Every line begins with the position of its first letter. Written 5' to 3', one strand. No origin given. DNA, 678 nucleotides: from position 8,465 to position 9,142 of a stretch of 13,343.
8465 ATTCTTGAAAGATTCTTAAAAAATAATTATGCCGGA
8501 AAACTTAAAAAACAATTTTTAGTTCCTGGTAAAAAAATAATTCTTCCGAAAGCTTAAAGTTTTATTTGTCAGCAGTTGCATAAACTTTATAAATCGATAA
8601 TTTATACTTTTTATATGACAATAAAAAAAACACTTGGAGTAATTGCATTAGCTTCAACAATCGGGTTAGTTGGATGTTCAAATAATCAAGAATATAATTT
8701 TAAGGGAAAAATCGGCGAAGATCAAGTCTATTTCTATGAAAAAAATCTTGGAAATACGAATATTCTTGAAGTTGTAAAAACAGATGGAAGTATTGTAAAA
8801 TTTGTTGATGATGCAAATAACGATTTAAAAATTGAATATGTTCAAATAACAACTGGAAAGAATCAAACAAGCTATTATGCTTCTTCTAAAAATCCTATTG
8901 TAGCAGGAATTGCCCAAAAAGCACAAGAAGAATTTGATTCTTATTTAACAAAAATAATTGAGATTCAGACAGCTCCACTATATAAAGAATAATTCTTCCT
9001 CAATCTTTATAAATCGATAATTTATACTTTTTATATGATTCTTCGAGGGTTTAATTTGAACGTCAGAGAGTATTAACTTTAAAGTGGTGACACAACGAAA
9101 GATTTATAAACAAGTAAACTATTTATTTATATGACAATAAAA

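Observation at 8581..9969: Tandem surface-protein genes built on one shared promoter + signal-peptide cassette with variable bodies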

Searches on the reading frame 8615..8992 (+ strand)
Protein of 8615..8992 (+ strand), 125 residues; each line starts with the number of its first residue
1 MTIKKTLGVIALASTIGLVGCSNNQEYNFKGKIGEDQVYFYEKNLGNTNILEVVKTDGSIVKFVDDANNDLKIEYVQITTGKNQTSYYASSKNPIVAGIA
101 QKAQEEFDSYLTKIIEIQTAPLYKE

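Call 6: search_protein_families(library=pfam, proteins=[window:8615-8992:+], max_evalue=1)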
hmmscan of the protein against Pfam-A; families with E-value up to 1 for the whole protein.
window:8615-8992:+ (125 aa): 0 families

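Call 14: find_homologous_proteins(query=window:8615-8989:+, max_evalue=0.01)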
Query window:8615-8989:+ (125 aa): 5 proteins with E <= 0.01 among 28 candidates.
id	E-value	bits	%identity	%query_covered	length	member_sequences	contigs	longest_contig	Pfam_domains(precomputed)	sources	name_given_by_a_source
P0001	1.3e-52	195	74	100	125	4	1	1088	-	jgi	-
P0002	1.7e-42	162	65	100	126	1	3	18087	-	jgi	-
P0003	6.3e-40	154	65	100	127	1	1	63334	-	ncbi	-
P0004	2.1e-29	120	58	86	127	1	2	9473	-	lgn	-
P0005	7.0e-22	96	50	81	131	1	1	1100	-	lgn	-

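Call 19: find_encoding_contigs(protein=P0003, flank=8000, max_places=4)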
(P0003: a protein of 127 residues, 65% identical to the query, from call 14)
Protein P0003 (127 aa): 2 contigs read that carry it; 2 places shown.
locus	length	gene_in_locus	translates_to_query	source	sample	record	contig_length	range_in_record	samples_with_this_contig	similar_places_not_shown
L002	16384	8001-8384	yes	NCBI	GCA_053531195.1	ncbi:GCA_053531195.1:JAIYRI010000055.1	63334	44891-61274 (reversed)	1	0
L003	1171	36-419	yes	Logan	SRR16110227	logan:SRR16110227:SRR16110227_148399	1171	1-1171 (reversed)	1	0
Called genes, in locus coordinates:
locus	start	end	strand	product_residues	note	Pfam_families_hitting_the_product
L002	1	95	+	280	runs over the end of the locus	PF02498:Bro-N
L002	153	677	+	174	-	PF01909:NTP_transf_2, PF18765:Polbeta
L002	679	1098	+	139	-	-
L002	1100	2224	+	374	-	PF02812:ELFV_dehydrog_N, PF00208:ELFV_dehydrog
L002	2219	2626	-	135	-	PF00293:NUDIX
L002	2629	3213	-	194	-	-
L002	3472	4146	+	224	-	PF00882:Zn_dep_PLPC (weak)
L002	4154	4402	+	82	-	-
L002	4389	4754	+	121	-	-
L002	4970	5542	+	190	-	PF01909:NTP_transf_2, PF18765:Polbeta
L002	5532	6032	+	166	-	-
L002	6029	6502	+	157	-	-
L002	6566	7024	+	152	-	-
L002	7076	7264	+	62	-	-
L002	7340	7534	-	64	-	PF00313:CSD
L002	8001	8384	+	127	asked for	-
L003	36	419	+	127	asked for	-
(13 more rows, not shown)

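Call 20: find_encoding_contigs(protein=P0002, flank=8000, max_places=4)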
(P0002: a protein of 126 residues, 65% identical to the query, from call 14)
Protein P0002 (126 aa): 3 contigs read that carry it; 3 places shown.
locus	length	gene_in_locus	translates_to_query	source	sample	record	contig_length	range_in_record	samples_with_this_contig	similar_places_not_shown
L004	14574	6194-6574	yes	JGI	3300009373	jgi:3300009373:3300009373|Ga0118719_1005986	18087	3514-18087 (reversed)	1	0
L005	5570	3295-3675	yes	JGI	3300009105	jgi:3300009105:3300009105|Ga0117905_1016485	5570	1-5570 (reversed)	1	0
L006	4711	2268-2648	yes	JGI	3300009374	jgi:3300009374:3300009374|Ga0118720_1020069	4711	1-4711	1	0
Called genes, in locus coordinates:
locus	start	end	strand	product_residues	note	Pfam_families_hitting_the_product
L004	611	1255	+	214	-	-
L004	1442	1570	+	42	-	-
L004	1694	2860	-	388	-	PF05977:MFS_3 (weak), PF07690:MFS_1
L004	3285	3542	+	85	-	PF25213:HVO_A0261_N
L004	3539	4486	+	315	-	PF05315:ICEA (weak)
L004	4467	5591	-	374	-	PF00145:DNA_methylase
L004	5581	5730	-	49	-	-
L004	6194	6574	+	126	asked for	-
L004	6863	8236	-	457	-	PF04055:Radical_SAM, PF13353:Fer4_12, PF13186:SPASM (weak)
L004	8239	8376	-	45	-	-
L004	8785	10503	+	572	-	-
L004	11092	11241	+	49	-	-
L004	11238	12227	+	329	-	PF00145:DNA_methylase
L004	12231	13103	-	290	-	PF12728:HTH_17 (faint)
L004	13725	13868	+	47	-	-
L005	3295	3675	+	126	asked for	-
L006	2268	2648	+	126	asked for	-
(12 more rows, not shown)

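Call 37: predict_structure(alignment_id=A2)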
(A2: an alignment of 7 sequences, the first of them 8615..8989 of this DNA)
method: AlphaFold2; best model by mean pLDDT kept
length: 125 residues; sequences in the alignment: 7
mean_pLDDT: 79.4   pTM: 0.71
mean pLDDT of the five models: 79.4, 78.8, 77.8, 77.4, 76.8
residues with pLDDT >= 90: 69; 70-90: 20; 50-70: 12; < 50: 24
segments of 3 or more residues with pLDDT < 50: 1-23
pLDDT, mean of each block of 10 residues (from residue 1): 40 38 60 95 83 96 85 94 95 94 96 87 58
secondary structure, 60 per line:
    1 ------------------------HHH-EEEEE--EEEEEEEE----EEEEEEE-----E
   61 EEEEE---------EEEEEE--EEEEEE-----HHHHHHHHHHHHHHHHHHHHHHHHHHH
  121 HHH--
elements in order: E29-33 E36-43 E48-54 E60-65 E75-80 E83-88 H94-123

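Call 42: fold_search(model_id=the predicted structure, library=pdb)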
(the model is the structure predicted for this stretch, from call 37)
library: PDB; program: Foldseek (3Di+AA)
matches with E <= 10: 519; with E <= 0.001: 0
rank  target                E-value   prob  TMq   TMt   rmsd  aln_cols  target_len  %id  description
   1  3rpx_B                5.9e-02  0.84  0.35  0.32  10.7       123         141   12  Crystal structure of complement component 1, q subcomponent binding protein, C1QBP (released 2011-05-11)
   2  4dvy                  7.1e-02  0.38  0.22  0.05  15.6       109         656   11  Crystal structure of the Helicobacter pylori CagA oncoprotein (released 2012-07-25)
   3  3ec5                  2.3e-01  0.54  0.24  0.11  11.8        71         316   13  The crystal structure of Thioflavin-T (ThT) binding OspA mutant (released 2009-02-03)
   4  1xea_A                2.9e-01  0.20  0.26  0.12  13.6       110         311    8  Crystal structure of a Gfo/Idh/MocA family oxidoreductase from Vibrio cholerae (released 2004-09-28)
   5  8xwg                  3.1e-01  0.47  0.24  0.11  11.8        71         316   13  OspA variants for thioflavin-T binding (released 2024-11-27)
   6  6j48                  3.3e-01  0.44  0.25  0.14  11.6        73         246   12  Glycine mutation on single layer beta-sheet of OspAsm1 (released 2019-03-06)
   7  6ais                  3.7e-01  0.44  0.25  0.14  11.4        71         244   13  Loop deletion mutant (deleting two residues) (released 2019-07-03)
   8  9azz_A                4.2e-01  0.97  0.34  0.25   1.7        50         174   20  Crystal structure of outer membrane lipoprotein carrier protein (LolA) from Ehrlichia ruminantium (released 2024-03-20)
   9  9azz_C                4.2e-01  0.38  0.28  0.22   8.6        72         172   14  Crystal structure of outer membrane lipoprotein carrier protein (LolA) from Ehrlichia ruminantium (released 2024-03-20)
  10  6qbd_A                4.4e-01  0.25  0.23  0.15  14.9        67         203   12  Crystal structure of NLPPya P41A, D44N, N48E mutant (released 2019-08-28)
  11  6kt1                  4.7e-01  0.38  0.25  0.14  11.6        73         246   12  Crystal structure of an OspA mutant (released 2020-08-26)
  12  6j49                  4.7e-01  0.33  0.23  0.13  11.9        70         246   13  Grafting VLADV sequence into OspAsm1 (released 2019-03-06)
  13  3cka_B                5.0e-01  0.35  0.24  0.11  11.8        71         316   13  The crystal structure of OspA mutant (released 2009-03-17)
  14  7fjr                  5.3e-01  0.57  0.31  0.17  10.4        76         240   10  Structure of a mutant of OspA (released 2022-08-10)
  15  6kwv                  5.3e-01  0.33  0.24  0.13  11.8        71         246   13  A Crystal Structure of OspA mutant (released 2020-09-09)
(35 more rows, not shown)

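Call 44: search_protein_representatives(alignment_id=A2)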
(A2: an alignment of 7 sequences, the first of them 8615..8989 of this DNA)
Query: 7 sequences, 127 profile positions. Proteins with E-value up to 0.001 (for the whole library): 493; up to 1e-10: 286; up to 1e-30: 17. The best 150 are listed.
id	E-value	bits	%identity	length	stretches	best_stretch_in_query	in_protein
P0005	5.9e-53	194.5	-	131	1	1-127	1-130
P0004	4.2e-52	191.7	-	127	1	4-126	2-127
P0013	2.4e-51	189.3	-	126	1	1-127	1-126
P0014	8.0e-40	152.0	-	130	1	1-126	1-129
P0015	6.7e-38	145.8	-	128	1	3-126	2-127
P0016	7.9e-38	145.6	-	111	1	16-127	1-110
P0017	4.2e-37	143.2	-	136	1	1-127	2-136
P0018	8.8e-37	142.2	-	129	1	1-126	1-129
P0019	4.1e-36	140.0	-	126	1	3-127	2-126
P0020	6.9e-36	139.3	-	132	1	1-118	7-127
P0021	1.3e-35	138.4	-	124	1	1-127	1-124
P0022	5.9e-34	133.1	-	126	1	4-126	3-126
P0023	1.0e-33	132.3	-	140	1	1-124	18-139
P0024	1.9e-32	128.2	-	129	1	5-126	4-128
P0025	2.6e-32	127.7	-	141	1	5-125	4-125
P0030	1.8e-30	121.8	-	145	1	1-122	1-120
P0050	6.6e-26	107.0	-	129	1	1-120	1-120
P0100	9.2e-21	90.4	-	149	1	1-121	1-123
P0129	4.6e-18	81.7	-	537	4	39-117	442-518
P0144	3.4e-17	78.9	-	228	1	15-125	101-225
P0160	2.9e-16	75.9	-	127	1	5-121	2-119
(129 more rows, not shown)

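Call 55: find_encoding_contigs(protein=window:8615-8992:+, flank=3000, max_places=10)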
Protein window:8615-8992:+ (125 aa): 24 contigs read that carry it; 5 places shown.
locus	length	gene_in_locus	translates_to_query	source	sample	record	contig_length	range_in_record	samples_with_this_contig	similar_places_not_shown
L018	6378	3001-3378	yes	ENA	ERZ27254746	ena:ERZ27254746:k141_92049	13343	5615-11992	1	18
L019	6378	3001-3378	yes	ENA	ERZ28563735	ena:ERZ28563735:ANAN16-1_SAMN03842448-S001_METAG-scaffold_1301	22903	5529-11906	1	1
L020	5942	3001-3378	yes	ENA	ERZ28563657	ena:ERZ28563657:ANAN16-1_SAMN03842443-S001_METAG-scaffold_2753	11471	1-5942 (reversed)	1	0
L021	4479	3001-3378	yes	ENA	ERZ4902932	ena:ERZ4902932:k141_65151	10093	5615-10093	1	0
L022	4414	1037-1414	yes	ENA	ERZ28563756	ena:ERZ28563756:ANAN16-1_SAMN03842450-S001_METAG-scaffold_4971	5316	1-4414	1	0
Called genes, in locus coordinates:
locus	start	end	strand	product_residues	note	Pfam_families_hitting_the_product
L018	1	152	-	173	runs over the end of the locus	-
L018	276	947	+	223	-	-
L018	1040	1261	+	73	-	-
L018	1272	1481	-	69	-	PF00833:Ribosomal_S17e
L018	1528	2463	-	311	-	-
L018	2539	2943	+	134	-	-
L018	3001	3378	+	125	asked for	-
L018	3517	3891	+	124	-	-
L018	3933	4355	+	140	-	-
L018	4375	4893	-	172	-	PF02778:tRNA_int_endo_N, PF01974:tRNA_int_endo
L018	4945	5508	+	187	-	PF06821:Ser_hydrolase, PF12146:Hydrolase_4 (weak), PF00561:Abhydrolase_1 (weak)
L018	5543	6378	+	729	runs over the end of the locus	?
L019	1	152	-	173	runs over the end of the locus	-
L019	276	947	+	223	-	-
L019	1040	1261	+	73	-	-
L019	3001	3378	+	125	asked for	-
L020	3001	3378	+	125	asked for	-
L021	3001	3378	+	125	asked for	-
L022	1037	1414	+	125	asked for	-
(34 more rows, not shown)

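Call 58: list_cluster_members(proteins=[P0003, P0013, P0021, P0030, P0050, P0100, P0129, P0012, P0160, P0144])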
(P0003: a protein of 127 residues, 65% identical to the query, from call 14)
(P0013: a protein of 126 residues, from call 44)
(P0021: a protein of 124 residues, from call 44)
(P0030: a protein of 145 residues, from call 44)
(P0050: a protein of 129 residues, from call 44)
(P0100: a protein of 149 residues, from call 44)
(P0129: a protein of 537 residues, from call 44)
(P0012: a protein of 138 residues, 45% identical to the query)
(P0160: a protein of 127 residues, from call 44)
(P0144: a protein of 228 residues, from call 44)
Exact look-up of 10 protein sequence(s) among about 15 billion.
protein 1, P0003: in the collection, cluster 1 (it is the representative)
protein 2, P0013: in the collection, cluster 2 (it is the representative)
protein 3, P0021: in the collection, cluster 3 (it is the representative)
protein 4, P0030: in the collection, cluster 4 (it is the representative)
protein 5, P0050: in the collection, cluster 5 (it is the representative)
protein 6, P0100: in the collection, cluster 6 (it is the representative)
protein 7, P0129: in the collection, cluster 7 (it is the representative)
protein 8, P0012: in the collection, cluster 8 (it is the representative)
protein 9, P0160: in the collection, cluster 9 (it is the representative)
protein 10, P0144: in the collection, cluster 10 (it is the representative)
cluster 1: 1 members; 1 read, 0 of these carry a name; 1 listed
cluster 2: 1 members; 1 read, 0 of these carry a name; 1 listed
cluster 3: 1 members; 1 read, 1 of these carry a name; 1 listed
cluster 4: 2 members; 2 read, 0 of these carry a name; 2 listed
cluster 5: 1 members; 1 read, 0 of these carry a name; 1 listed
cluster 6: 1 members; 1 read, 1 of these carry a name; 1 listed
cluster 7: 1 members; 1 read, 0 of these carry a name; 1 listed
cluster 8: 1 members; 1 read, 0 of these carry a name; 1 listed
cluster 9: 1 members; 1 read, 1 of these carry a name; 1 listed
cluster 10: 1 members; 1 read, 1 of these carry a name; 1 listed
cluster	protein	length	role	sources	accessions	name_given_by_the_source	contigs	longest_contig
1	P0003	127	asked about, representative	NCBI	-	-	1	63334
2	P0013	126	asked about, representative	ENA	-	-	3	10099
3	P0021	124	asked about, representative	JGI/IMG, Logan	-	hypothetical protein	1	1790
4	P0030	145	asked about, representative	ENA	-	-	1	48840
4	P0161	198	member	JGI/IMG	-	-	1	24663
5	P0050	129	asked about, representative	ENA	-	-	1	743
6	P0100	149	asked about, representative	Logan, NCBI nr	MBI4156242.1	hypothetical protein [Candidatus Woesearchaeota archaeon]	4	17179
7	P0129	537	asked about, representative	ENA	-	-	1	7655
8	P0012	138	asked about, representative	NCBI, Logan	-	-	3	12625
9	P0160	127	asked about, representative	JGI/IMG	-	hypothetical protein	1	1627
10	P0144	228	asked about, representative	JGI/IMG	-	hypothetical protein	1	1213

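Call 59: search_protein_families(library=ncbifam, proteins=[window:8615-8992:+, P0129, P0050], max_evalue=1)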
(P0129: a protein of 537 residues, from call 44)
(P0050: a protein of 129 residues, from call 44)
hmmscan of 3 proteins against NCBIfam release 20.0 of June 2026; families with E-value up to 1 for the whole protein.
window:8615-8992:+ (125 aa): 0 families

P0129 (537 aa): 0 families

P0050 (129 aa): 0 families

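Call 60: find_related_loci(query=A2, collection=genome_contigs, flank=4000)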
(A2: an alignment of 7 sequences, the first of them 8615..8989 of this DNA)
Query A2 (125 aa) in genome_contigs; peptide patterns used: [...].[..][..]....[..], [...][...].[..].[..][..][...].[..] (x = any residue, [..] = any of these).
114 stretches matched a pattern; 2 encode a relative of the query (tblastn E <= 1e-3); 2 distinct loci.
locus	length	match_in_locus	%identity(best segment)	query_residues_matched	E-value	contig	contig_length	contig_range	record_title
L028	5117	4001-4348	49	6-122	5e-35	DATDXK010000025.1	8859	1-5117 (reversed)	MAG TPA_asm: Candidatus Nanoarchaeia archaeon isolate SMAG_U8137 k141_1937949, whole genome shotgun sequence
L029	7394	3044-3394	47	9-122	3e-30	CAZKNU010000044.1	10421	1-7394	MAG TPA_asm: uncultured Methanosarcinales archaeon isolate binchicken_co191_55 genome assembly, contig: NODE_4611_length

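Call 89: find_encoding_contigs(protein=P0004, flank=4000, max_places=4)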
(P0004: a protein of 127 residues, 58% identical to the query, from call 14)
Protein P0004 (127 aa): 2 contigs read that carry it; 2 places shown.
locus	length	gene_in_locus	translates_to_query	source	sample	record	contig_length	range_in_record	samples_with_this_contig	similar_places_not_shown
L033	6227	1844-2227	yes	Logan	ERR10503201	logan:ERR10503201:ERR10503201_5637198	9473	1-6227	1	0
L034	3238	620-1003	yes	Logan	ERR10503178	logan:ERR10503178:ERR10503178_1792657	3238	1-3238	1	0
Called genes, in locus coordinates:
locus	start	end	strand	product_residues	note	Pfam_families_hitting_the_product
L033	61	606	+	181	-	-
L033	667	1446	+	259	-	-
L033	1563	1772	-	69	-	-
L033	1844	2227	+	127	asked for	-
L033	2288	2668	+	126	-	-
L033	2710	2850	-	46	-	-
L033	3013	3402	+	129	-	-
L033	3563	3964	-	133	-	-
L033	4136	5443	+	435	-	PF10633:NPCBM_assoc (faint), PF22544:HYDIN_VesB_CFA65-like_Ig (weak)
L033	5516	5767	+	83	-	-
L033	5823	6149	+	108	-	-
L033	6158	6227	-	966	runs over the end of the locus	PF02463:SMC_N, PF13175:AAA_15, PF13304:AAA_21 (weak), PF13476:AAA_23, PF13555:AAA_29 (faint)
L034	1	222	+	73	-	?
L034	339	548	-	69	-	-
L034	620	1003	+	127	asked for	-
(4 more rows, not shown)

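Call 115: fold_search(model_id=the predicted structure, library=viral)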
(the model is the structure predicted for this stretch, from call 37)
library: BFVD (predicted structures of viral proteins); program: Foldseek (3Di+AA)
matches with E <= 10: 1269; with E <= 0.001: 0
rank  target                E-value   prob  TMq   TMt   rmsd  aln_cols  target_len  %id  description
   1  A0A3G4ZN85            1.4e-02  0.89  0.33  0.08  12.6       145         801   12  RING-type domain-containing protein [Terrestrivirus sp.]
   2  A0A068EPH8            3.0e-02  0.51  0.23  0.30  15.2       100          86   17  Lipoprotein [Bacillus phage CP-51]
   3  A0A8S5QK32            5.5e-02  0.60  0.25  0.32  13.6        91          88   11  Fumarylacetoacetase N-terminal domain 2 [Siphoviridae sp. ct33S22]
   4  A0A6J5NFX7            5.5e-02  0.25  0.20  0.22  24.9       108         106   16  Uncharacterized protein [uncultured Caudovirales phage]
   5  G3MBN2                6.2e-02  0.77  0.33  0.37  11.1       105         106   12  Gp166 [Bacillus phage G]
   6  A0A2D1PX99            6.6e-02  0.85  0.35  0.38  13.9       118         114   11  ORF3b [Bat SARS-like coronavirus]
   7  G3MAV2                7.4e-02  0.94  0.36  0.47   5.2        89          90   13  Gp572 [Bacillus phage G]
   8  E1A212                7.9e-02  0.20  0.20  0.17  21.1       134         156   10  Uncharacterized protein [Aeromonas phage phiAS5]
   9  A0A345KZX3            8.3e-02  0.38  0.26  0.09  19.1       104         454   14  Portal protein [Microbacterium phage Sansa]
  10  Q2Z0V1                8.8e-02  0.72  0.30  0.30  10.3       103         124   13  Uncharacterized protein [Pseudomonas phage EL]
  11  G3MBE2                9.4e-02  0.90  0.35  0.36   5.6        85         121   16  Gp72 [Bacillus phage G]
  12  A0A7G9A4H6            1.0e-01  0.82  0.32  0.31  11.5        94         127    4  Uncharacterized protein [Bacteriophage sp.]
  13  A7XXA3                1.1e-01  0.87  0.37  0.43  14.0       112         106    9  Uncharacterized protein [Thermus virus P23-45]
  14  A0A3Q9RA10            1.2e-01  0.69  0.29  0.28   8.9        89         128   11  (no name in the UniProt tables at hand)
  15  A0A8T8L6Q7            1.2e-01  0.57  0.34  0.28   7.3       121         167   13  (no name in the UniProt tables at hand)
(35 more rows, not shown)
